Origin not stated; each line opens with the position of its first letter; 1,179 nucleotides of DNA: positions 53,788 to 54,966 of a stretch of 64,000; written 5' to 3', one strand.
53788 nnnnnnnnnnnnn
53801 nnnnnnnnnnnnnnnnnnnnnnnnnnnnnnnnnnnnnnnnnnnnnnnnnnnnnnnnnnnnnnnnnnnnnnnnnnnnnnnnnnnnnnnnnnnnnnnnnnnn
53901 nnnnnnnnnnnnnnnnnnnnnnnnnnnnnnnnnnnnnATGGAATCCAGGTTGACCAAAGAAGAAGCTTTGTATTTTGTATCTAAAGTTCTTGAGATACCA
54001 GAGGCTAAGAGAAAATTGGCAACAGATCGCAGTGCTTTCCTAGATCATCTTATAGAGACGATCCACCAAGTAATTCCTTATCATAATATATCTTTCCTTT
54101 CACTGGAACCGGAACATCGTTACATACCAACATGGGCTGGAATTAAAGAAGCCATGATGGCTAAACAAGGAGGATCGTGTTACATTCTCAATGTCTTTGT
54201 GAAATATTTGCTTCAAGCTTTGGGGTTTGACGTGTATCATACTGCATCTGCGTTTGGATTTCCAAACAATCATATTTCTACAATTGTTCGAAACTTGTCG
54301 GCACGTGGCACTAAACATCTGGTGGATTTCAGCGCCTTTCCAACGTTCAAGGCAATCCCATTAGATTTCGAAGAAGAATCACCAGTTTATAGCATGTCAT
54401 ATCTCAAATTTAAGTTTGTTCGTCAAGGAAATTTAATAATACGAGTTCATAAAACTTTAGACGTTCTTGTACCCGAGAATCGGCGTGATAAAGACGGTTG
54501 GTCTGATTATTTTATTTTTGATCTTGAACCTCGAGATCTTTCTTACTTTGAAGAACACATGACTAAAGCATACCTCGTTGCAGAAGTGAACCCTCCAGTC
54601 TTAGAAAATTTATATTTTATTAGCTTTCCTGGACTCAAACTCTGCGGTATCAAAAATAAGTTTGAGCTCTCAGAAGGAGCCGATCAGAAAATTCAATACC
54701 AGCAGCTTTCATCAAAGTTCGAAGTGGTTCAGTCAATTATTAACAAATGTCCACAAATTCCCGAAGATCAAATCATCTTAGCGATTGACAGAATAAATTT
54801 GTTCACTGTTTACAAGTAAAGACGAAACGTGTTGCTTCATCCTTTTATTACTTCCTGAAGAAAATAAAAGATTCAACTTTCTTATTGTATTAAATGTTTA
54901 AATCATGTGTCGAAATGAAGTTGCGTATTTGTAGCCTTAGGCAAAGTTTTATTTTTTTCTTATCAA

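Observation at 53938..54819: Intronless arylamine N-acetyltransferase (NAT) gene embedded in a transposon-rich island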

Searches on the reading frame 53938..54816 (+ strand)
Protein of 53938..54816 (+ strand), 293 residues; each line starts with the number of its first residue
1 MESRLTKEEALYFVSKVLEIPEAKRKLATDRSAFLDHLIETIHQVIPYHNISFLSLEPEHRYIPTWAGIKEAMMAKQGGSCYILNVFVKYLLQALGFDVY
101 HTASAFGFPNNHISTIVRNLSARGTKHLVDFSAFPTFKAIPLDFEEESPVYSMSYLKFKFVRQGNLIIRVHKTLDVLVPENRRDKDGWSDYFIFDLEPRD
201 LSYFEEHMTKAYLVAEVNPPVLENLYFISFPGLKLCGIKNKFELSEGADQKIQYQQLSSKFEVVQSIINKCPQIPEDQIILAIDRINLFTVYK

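Call 3: search_protein_families(library=pfam, proteins=[window:53938-54816:+], max_evalue=1)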
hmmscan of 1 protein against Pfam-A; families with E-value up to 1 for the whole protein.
window:53938-54816:+ (293 aa): 1 family
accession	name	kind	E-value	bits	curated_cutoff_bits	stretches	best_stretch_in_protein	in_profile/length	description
PF00797.23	Acetyltransf_2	-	2.3e-10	41.1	22.8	1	35-208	5-170/240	N-acetyltransferase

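Call 4: search_solved_structures(query=window:53938-54816:+, max_evalue=1, show_alignments=3)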
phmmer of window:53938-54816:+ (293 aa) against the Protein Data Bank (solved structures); distinct sequences matched with E-value up to 1: 9.
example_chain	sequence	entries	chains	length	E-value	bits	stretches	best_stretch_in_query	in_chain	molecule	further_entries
4dmo_A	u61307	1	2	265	6.8e-05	25.6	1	35-199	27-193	N-hydroxyarylamine O-acetyltransferase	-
3lnb_A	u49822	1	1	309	0.0023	20.6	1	35-105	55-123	N-acetyltransferase family protein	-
8ot2_A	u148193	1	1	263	0.019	17.6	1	37-155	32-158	GdmF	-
8btm_A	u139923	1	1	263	0.019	17.5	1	37-155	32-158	GdmF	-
8oom_A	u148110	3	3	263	0.02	17.5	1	37-155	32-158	GdmF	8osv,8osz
1w6f_A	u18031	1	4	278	0.24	13.9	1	40-102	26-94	ARYLAMINE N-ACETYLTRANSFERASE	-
7pp3_A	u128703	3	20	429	0.25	13.9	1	44-145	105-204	Esterase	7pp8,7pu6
1gx3_A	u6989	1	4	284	0.25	13.9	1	40-102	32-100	ARYLAMINE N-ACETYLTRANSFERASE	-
2bsz_A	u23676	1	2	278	0.97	12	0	31-104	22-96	ARYLAMINE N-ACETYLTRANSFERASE 1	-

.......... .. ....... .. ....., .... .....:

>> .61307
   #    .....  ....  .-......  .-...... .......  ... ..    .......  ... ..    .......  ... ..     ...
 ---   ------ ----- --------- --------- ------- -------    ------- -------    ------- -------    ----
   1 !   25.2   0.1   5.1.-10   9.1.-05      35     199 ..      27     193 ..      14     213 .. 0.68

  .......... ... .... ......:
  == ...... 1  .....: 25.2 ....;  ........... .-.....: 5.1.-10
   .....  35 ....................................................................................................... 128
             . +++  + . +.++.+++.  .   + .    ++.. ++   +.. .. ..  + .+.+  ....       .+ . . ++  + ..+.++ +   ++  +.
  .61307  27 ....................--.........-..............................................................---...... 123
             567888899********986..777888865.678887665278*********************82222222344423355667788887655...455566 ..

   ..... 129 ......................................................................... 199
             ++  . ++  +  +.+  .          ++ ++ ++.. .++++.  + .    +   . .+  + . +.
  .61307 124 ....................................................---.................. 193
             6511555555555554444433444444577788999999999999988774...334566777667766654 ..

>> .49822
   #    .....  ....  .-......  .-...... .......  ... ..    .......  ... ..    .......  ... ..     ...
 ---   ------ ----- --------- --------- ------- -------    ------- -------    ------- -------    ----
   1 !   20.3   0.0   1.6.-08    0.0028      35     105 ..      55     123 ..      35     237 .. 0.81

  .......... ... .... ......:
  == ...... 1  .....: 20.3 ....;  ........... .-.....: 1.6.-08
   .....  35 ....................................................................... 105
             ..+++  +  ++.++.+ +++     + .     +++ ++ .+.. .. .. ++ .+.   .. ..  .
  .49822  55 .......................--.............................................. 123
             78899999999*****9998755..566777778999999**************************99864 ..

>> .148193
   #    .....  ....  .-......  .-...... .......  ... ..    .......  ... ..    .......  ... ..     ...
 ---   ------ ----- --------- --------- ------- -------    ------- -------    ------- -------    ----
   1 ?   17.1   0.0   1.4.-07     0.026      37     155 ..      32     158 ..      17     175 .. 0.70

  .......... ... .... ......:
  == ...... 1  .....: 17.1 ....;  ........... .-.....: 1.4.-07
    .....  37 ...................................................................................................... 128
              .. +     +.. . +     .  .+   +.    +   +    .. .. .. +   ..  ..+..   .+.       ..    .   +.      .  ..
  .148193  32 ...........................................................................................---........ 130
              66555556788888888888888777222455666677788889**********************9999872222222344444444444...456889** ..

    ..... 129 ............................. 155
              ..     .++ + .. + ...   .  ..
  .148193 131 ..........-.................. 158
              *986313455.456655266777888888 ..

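Call 5: search_protein_families(library=ncbifam, proteins=[window:53938-54816:+], max_evalue=1)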
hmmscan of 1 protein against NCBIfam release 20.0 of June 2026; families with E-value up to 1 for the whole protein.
window:53938-54816:+ (293 aa): 0 families

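Call 6: find_homologous_proteins(query=window:53938-54816:+, max_evalue=0.001)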
Query window:53938-54816:+ (293 aa): 13 proteins with E <= 0.001 among 518 candidates.
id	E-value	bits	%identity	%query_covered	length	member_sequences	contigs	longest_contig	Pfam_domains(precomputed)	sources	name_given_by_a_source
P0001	3.9e-194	661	100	100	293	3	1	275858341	PF00797.24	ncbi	ncbi:uncharacterized protein LOC143239667 isoform X2 [Tachypleus tridentatus]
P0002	5.4e-172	589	88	100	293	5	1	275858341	PF00797.24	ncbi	ncbi:uncharacterized protein LOC143238952 isoform X2 [Tachypleus tridentatus]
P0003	1.0e-103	365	75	74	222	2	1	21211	PF00797.24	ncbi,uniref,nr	ncbi:uncharacterized protein LOC106476130 [Limulus polyphemus]|uniref:arylamine N-acetyltransferase 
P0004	1.3e-99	351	53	99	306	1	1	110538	PF00797.24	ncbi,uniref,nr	ncbi:uncharacterized protein LOC111088400 [Limulus polyphemus]|uniref:arylamine N-acetyltransferase 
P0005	2.2e-88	314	56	86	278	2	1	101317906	PF00797.24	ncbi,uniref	ncbi:putative arylamine N-acetyltransferase 2 isoform X2 [Tachypleus tridentatus]|uniref:putative ar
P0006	1.6e-54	203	38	97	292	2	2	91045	PF00797.24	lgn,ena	-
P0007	2.1e-54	203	40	92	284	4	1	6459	PF00797.24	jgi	-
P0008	1.9e-53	200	41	92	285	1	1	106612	PF00797.24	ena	-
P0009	2.9e-50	189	36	97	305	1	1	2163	PF00797.24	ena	-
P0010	3.6e-46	176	35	95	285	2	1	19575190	PF00797.24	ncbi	ncbi:arylamine N-acetyltransferase, liver isozyme-like [Branchiostoma floridae x Branchiostoma belch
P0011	1.5e-37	148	33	97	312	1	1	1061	PF00797.24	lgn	-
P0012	4.3e-30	123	37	68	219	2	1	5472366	PF00797.24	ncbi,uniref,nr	ncbi:PREDICTED: uncharacterized protein LOC109487570 [Branchiostoma belcheri]|uniref:arylamine N-ace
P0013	5.5e-30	123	31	95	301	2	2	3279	PF00797.24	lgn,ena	-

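Call 8: list_cluster_members(proteins=[P0001, P0002, P0004, P0005, P0006, P0007, P0008, P0009])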
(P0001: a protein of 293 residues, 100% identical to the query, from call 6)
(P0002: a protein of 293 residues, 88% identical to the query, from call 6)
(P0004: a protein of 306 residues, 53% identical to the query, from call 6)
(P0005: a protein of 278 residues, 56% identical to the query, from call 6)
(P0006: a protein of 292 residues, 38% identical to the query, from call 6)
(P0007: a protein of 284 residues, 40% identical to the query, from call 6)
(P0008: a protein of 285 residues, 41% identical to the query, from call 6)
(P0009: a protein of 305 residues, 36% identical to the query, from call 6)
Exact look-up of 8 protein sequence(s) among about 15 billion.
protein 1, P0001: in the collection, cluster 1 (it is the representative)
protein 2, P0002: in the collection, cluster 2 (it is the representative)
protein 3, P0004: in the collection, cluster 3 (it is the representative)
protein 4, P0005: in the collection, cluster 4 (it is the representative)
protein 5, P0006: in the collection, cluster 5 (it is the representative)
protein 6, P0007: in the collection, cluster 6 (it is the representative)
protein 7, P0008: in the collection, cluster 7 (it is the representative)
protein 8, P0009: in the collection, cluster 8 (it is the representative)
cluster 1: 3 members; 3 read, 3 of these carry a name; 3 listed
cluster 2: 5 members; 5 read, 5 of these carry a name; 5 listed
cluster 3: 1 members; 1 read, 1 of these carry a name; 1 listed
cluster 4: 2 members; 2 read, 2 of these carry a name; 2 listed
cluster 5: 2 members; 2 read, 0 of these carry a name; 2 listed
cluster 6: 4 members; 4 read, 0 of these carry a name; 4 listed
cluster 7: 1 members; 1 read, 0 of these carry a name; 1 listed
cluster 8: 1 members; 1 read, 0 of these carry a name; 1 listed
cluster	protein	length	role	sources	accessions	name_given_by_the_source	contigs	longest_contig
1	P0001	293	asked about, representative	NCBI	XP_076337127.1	uncharacterized protein LOC143239667 isoform X2 [Tachypleus tridentatus]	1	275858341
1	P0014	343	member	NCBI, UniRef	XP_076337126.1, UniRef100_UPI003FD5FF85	uncharacterized protein LOC143239667 isoform X1 [Tachypleus tridentatus] | uncharacterized protein LOC143239667 isoform X1 n=2 Tax=Tachypleus tridentatus TaxID=6853 ...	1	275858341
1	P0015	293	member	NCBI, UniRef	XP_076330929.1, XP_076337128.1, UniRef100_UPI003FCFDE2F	uncharacterized protein LOC143239667 isoform X3 [Tachypleus tridentatus] | uncharacterized protein LOC143236513 n=1 Tax=Tachypleus tridentatus TaxID=6853 ...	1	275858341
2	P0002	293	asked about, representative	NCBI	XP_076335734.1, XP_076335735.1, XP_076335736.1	uncharacterized protein LOC143238952 isoform X2 [Tachypleus tridentatus]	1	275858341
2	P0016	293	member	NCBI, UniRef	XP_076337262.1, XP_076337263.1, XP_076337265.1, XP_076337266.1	uncharacterized protein LOC143239727 isoform X1 [Tachypleus tridentatus] | uncharacterized protein LOC143239727 isoform X1 n=1 Tax=Tachypleus tridentatus TaxID=6853 ...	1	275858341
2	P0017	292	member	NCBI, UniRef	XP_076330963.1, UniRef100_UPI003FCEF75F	uncharacterized protein LOC143236544 [Tachypleus tridentatus] | uncharacterized protein LOC143236544 n=1 Tax=Tachypleus tridentatus TaxID=6853 ...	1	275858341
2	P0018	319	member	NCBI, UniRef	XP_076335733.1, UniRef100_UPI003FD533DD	uncharacterized protein LOC143238952 isoform X1 [Tachypleus tridentatus] | uncharacterized protein LOC143238952 isoform X1 n=2 Tax=Tachypleus tridentatus TaxID=6853 ...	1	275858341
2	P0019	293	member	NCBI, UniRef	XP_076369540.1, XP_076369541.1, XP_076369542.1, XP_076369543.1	uncharacterized protein LOC143256338 [Tachypleus tridentatus] | uncharacterized protein LOC143256338 n=1 Tax=Tachypleus tridentatus TaxID=6853 ...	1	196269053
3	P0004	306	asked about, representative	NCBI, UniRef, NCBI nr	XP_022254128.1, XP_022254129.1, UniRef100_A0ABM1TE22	uncharacterized protein LOC111088400 [Limulus polyphemus] | arylamine N-acetyltransferase n=1 Tax=Limulus polyphemus TaxID=6850 RepID=A0ABM1TE22_LIMPO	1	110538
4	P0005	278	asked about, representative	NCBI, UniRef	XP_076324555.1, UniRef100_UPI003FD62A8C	putative arylamine N-acetyltransferase 2 isoform X2 [Tachypleus tridentatus] | putative arylamine N-acetyltransferase 2 isoform X2 n=1 Tax=Tachypleus tridentatus ...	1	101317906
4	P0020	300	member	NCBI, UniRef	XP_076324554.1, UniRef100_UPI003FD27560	putative arylamine N-acetyltransferase 2 isoform X1 [Tachypleus tridentatus] | putative arylamine N-acetyltransferase 2 isoform X1 n=1 Tax=Tachypleus tridentatus ...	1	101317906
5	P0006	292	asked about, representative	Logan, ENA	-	-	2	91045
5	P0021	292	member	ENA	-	-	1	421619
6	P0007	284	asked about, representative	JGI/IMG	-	-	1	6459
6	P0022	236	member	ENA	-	-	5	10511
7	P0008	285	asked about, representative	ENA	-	-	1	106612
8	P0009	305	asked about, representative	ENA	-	-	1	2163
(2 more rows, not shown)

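Call 9: find_encoding_contigs(protein=P0002, flank=10000, max_places=3)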
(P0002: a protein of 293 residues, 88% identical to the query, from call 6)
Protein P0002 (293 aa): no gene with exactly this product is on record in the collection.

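Call 10: find_encoding_contigs(protein=P0001, flank=10000, max_places=3)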
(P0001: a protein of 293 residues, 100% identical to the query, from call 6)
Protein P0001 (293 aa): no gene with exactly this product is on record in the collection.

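Call 15: find_encoding_contigs(protein=P0006, flank=10000, max_places=3)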
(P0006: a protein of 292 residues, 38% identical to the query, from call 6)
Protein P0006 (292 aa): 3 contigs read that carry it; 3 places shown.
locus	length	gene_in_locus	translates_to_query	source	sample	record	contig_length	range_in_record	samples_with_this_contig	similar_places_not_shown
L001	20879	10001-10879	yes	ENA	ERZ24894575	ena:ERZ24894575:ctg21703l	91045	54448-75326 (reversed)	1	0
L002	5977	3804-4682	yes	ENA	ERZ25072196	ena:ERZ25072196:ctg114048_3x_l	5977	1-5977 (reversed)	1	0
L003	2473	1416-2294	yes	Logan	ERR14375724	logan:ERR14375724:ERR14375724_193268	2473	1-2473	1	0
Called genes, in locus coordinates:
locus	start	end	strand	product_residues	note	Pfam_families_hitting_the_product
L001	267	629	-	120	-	-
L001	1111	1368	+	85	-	-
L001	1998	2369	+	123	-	-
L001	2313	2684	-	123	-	-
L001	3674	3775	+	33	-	-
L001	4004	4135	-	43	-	-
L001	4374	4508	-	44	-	-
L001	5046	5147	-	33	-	-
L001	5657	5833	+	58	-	PF27526:XylA2_C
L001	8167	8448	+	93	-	-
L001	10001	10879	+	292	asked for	PF00797:Acetyltransf_2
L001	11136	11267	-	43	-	-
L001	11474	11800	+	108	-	PF00531:Death (weak)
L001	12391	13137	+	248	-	-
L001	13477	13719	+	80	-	PF12796:Ank_2 (weak), PF13637:Ank_4 (faint), PF00023:Ank, PF13606:Ank_3 (faint)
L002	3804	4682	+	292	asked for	PF00797:Acetyltransf_2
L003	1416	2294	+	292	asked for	PF00797:Acetyltransf_2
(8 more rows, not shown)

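Call 16: find_encoding_contigs(protein=P0008, flank=10000, max_places=3)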
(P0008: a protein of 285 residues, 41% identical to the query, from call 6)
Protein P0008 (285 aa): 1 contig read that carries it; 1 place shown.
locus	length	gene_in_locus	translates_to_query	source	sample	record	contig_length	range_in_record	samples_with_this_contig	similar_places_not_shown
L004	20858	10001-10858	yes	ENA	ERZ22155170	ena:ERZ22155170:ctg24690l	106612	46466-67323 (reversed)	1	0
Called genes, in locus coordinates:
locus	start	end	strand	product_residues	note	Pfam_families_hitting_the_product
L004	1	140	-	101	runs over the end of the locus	-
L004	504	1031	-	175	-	-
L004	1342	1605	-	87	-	-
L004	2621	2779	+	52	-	-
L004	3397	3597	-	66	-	-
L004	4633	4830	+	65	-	-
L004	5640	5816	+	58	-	-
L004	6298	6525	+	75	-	-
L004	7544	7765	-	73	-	-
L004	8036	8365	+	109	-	-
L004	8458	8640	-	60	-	-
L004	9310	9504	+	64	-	-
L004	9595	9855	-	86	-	-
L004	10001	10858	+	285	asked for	PF00797:Acetyltransf_2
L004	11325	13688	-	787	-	PF01094:ANF_receptor, PF00003:7tm_3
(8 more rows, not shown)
